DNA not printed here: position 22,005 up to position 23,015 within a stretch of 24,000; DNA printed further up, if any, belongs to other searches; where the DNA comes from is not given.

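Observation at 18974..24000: GT41 (OGT-like) protein glycosyltransferase hard-wired to an amino-sugar tailoring operon: candidate dedicated protein O-glycosylation system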

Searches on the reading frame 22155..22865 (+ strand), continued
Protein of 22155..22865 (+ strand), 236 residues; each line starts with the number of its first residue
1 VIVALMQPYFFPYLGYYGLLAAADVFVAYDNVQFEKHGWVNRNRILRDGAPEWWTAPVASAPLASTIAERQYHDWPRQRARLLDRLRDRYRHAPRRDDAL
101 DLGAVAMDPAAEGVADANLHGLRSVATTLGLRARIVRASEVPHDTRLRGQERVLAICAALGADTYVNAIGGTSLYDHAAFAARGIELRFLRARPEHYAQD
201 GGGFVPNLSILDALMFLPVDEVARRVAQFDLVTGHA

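Call 66: fold_search(model_id=the predicted structure, library=pdb)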
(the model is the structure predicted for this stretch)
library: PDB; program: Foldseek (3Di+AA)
matches with E <= 10: 175; with E <= 0.001: 0
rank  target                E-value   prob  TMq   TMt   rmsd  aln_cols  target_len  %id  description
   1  4wbd                  3.5e-03  0.98  0.46  0.22  17.5       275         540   10  The crystal structure of BshC from Bacillus subtilis complexed with citrate and ADP (released 2014-12-31)
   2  9l8h_A                5.5e-02  0.12  0.20  0.11  18.1       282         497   11  The structure of HitB-HitD complex with a C4 pantetheine cross-linking probe (released 2026-01-21)
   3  5jjp_C                1.3e-01  0.07  0.18  0.12  18.3       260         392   12  Crystal structure of CmiS6 (released 2017-03-22)
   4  5jjp_D                2.3e-01  0.07  0.20  0.13  17.9       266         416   13  Crystal structure of CmiS6 (released 2017-03-22)
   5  2wet_C                4.2e-01  0.08  0.21  0.12  17.3       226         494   14  Crystal structure of tryptophan 5-halogenase (PyrH) complex with FAD (tryptophan) (released 2009-04-14)
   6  9ea5_A                6.7e-01  0.07  0.20  0.13  12.3       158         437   13  Structure of Citrobacter BubCD D104A mutant (released 2025-09-24)
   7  6ul2_A                7.6e-01  0.02  0.17  0.09  21.7       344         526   12  Crystal structure of tryptophan-6-halogenase BorH complexed with L-tryptophan (released 2019-12-25)
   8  9ea5_B                8.0e-01  0.08  0.26  0.16  13.4       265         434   12  Structure of Citrobacter BubCD D104A mutant (released 2025-09-24)
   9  1gvn_B                9.1e-01  0.01  0.11  0.10  18.4       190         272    8  Crystal Structure of the Plasmid Maintenance System epsilon/zeta: Meachnism of toxin inactivation and toxin function (released 2003-01-29)
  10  4u1x_D                1.0e+00  0.08  0.21  0.08  11.2       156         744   12  Full length GluA2-kainate-(R,R)-2b complex crystal form B (released 2014-08-20)
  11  3vnq                  1.0e+00  0.05  0.20  0.12  15.4       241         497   11  Co-crystal structure of NRPS adenylation protein CytC1 with ATP from streptomyces (released 2013-01-23)
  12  3lpn_B                1.0e+00  0.03  0.16  0.14  18.2       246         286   10  Crystal structure of the phosphoribosylpyrophosphate (PRPP) synthetase from Thermoplasma volcanium in complex with an  (released 2011-02-09)
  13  9eav_B                1.1e+00  0.08  0.24  0.15  11.1       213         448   14  Structure of Citrobacter BubCD(D104A/Y370F)-BubB-BubA(155-229) (released 2025-09-24)
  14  8vj6_A                1.1e+00  0.08  0.22  0.08  11.9       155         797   12  GluA2 bound to GYKI-52466 and Glutamate, Inhibited State 1 (released 2024-06-05)
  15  3vns                  1.1e+00  0.15  0.19  0.10   5.0        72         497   17  Co-crystal structure of NRPS adenylation protein CytC1 with D-valine and AMP from streptomyces (released 2013-01-23)
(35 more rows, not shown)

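Call 69: search_solved_structures(query=A2, max_evalue=10, show_alignments=1)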
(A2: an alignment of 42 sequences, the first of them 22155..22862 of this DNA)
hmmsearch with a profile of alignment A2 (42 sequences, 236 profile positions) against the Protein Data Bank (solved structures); distinct sequences matched with E-value up to 10: 12.
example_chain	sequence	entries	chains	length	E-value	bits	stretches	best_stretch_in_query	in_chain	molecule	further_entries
6zu5_SR0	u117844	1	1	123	0.3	13.8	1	145-229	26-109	eS17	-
7ai4_A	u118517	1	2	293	0.32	13.8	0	77-116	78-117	Isoform C of Kinesin light chain 1,Isoform C of Kinesin light chain 1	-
3nf1_A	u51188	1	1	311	0.56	13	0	63-115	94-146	Kinesin light chain 1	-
4y6w_A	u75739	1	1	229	0.56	13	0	63-114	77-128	NaB(AB)3ACb - light chain TPR-like repeats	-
9jwk_A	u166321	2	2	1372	0.58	12.9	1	75-165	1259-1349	CRISPR-associated endonuclease Cas9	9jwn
5oj8_A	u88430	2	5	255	0.65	12.7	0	63-115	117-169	Kinesin light chain 1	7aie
4xx6_A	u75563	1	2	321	1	12.1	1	111-176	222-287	Beta-xylanase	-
6fuz_A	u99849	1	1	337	1.1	11.9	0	74-116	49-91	Kinesin light chain 1,Kinesin light chain 1,C-Jun-amino-terminal kinase-interacting protei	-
6fv0_A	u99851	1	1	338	1.1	11.9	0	63-115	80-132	Kinesin light chain 1,Torsin-1A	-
6swu_A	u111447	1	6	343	1.2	11.9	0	63-115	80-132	Kinesin light chain 1,Kinesin light chain 1,TPR domain of kinesin light chain 1 in complex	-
4y6c_A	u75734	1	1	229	2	11.2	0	63-115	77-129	ANSERINA PUTATIVE KINESIN LIGHT chain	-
9pmb_C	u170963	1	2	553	4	10.2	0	63-115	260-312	Kinesin light chain 1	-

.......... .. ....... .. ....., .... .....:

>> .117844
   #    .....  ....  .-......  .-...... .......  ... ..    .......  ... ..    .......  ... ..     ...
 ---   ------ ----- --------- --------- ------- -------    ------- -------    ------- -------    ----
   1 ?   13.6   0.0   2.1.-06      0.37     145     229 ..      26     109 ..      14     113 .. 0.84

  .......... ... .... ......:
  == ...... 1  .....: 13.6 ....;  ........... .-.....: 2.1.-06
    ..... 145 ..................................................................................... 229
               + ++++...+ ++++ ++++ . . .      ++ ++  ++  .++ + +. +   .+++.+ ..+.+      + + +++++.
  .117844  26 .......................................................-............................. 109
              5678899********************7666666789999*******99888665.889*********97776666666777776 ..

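Call 79: search_protein_families(library=pfam, proteins=[L095:12788-13765:+, L095:13765-14718:+], max_evalue=0.1)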
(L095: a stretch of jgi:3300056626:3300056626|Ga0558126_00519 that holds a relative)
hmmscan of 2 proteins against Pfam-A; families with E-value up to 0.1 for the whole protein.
L095:12788-13765:+ (325 aa): 4 families
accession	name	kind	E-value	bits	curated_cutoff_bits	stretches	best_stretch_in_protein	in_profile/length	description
PF00251.26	Glyco_hydro_32N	-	0.00038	20.6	22.1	0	227-268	17-55/307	Glycosyl hydrolases family 32 N-terminal domain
PF04041.19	Glyco_hydro_130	-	0.00057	19.4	26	0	190-275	68-147/320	beta-1,4-mannooligosaccharide phosphorylase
PF24793.1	GINT1_N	-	0.02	14.3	27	0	109-140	73-104/304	Glucosamine inositolphosphorylceramide transferase 1, N-terminal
PF22972.2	EVH1_PP4R3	-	0.027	15.1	27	0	16-52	9-45/100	EVH1-like domain in PP4R3 protein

L095:13765-14718:+ (317 aa): 2 families
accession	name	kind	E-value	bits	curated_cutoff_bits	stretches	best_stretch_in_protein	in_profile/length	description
PF00251.26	Glyco_hydro_32N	-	1e-05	25.7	22.1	0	222-267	15-56/307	Glycosyl hydrolases family 32 N-terminal domain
PF04041.19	Glyco_hydro_130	-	5.8e-05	22.6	26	1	187-248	68-130/320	beta-1,4-mannooligosaccharide phosphorylase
